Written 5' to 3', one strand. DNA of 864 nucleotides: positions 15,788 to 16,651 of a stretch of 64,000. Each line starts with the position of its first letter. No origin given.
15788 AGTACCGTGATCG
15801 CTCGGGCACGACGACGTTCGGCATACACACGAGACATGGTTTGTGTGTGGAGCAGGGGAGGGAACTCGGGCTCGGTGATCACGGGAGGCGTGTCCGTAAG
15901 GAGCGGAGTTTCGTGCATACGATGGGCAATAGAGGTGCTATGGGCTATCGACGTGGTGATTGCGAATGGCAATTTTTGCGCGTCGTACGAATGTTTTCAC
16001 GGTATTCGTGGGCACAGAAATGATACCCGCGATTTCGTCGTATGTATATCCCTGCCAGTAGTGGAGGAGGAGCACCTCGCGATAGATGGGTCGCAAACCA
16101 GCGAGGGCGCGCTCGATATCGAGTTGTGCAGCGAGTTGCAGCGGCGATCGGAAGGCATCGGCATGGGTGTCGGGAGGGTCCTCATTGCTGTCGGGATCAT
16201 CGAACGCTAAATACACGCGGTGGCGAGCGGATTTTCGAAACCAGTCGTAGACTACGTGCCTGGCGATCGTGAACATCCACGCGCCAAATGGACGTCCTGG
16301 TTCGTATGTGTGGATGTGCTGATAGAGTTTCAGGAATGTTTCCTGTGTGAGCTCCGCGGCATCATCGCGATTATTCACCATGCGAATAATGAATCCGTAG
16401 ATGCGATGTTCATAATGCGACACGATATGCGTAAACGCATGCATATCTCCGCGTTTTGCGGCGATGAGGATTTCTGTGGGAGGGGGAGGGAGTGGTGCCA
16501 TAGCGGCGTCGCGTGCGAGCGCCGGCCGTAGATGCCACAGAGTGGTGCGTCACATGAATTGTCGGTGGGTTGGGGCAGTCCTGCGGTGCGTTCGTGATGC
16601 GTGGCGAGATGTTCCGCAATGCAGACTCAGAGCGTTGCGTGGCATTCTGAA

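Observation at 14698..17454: ECF sigma/anti-sigma pair flanked by two paralogous secreted proteins built from a novel GEL(I/L)(V/I)L(D/E)xLF(G/D)GG repeat, one with LysM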

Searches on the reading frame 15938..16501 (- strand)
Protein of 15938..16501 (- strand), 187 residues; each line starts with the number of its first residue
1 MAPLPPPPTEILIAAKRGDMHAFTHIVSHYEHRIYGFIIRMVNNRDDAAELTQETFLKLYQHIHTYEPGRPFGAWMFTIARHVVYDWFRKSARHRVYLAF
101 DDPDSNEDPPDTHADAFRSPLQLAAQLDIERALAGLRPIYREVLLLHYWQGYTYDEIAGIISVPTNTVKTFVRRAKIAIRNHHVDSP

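Call 3: search_protein_families(library=pfam, proteins=[window:15938-16501:-], max_evalue=1)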
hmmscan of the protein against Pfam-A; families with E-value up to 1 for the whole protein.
window:15938-16501:- (187 aa): 9 families
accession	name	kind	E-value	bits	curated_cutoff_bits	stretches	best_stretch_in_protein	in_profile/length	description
PF04542.20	Sigma70_r2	-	6.1e-19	68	24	1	27-93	2-70/71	Sigma-70 region 2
PF08281.18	Sigma70_r4_2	-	3.6e-15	55.8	25.7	1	128-177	3-52/54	Sigma-70, region 4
PF04545.22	Sigma70_r4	-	9.4e-08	31.9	24.1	1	132-175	1-44/50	Sigma-70, region 4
PF12645.13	HTH_16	-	7.5e-05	23.2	22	1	10-46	2-38/65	Helix-turn-helix domain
PF06056.18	Terminase_5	-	0.00043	20.6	20.3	1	148-174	10-36/58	Putative ATPase subunit of terminase (gpP-like)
PF22233.2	PhyR_sigma-like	-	0.0014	18.8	27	1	133-177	1-45/50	Response regulator PhyR, sigma-like domain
PF13384.12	HTH_23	-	0.003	17.8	24.6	1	144-174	10-40/50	Homeodomain-like domain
PF07638.17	Sigma70_ECF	-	0.013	15.8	21.1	1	9-171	5-171/185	ECF sigma factor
PF00196.25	GerE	-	0.14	12.2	23.5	1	141-175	6-41/57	Bacterial regulatory proteins, luxR family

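Call 4: search_protein_families(library=ncbifam, proteins=[window:15938-16501:-], max_evalue=1)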
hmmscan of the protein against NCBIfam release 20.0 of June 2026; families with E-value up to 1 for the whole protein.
window:15938-16501:- (187 aa): 100 families (the best 25 are shown)
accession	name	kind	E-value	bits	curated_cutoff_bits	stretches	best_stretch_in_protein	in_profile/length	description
NF009166.1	PRK12513.1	equivalog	2.1e-29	102.6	206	1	11-181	12-184/193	RNA polymerase sigma factor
NF007223.0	PRK09641.1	equivalog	3e-28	98.9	209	1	14-182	11-183/187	RNA polymerase sigma factor SigW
NF007216.0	PRK09638.1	equivalog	5.3e-28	98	194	1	10-180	7-171/180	RNA polymerase sigma factor SigY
TIGR02937.1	sigma70-ECF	superfamily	7.3e-27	94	42.9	1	21-181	1-163/165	sigma-70 family RNA polymerase sigma factor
TIGR02948.1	SigW_bacill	equivalog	8.7e-27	94.4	243.1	1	14-182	11-183/187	RNA polymerase sigma factor SigW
TIGR02950.1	SigM_subfam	subfamily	5e-25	88.2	147.95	1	25-179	4-154/159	RNA polymerase sigma factor, SigM family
TIGR02952.1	Sig70_famx2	equivalog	5.6e-24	84.9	206.45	1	15-176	5-163/170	ECF subfamily RNA polymerase sigma factor, BldN family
TIGR02989.1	Sig-70_gvs1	subfamily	3.1e-23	82.5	124.55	1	22-178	2-153/158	RNA polymerase sigma-70 factor, Rhodopirellula/Verrucomicrobium family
TIGR02954.1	Sig70_famx3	hypoth_equivalog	2.5e-22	79.4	188.5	1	10-181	5-165/170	RNA polymerase sigma-70 factor, TIGR02954 family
NF009174.0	PRK12522.1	equivalog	4e-22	79.1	217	1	25-182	7-166/175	RNA polymerase sigma factor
NF006930.0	PRK09415.1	subfamily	4.6e-22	78.7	198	1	20-181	15-173/179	RNA polymerase factor sigma C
NF004113.0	PRK05602.1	equivalog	5.3e-22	78.5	208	1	10-182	34-200/211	RNA polymerase sigma factor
NF007229.0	PRK09647.1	equivalog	6.4e-22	78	265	1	16-182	39-201/220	RNA polymerase sigma factor SigE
NF009195.0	PRK12543.1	subfamily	8.5e-22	77.6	197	1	10-182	9-177/192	RNA polymerase sigma factor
NF007227.0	PRK09645.1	subfamily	9.8e-22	77.7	202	1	19-173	11-160/177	sigma-70 family RNA polymerase sigma factor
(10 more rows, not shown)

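Call 82: search_protein_families(library=padloc, proteins=[window:15938-16501:-], max_evalue=0.01)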
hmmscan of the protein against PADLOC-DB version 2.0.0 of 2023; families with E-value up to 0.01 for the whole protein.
window:15938-16501:- (187 aa): 0 families
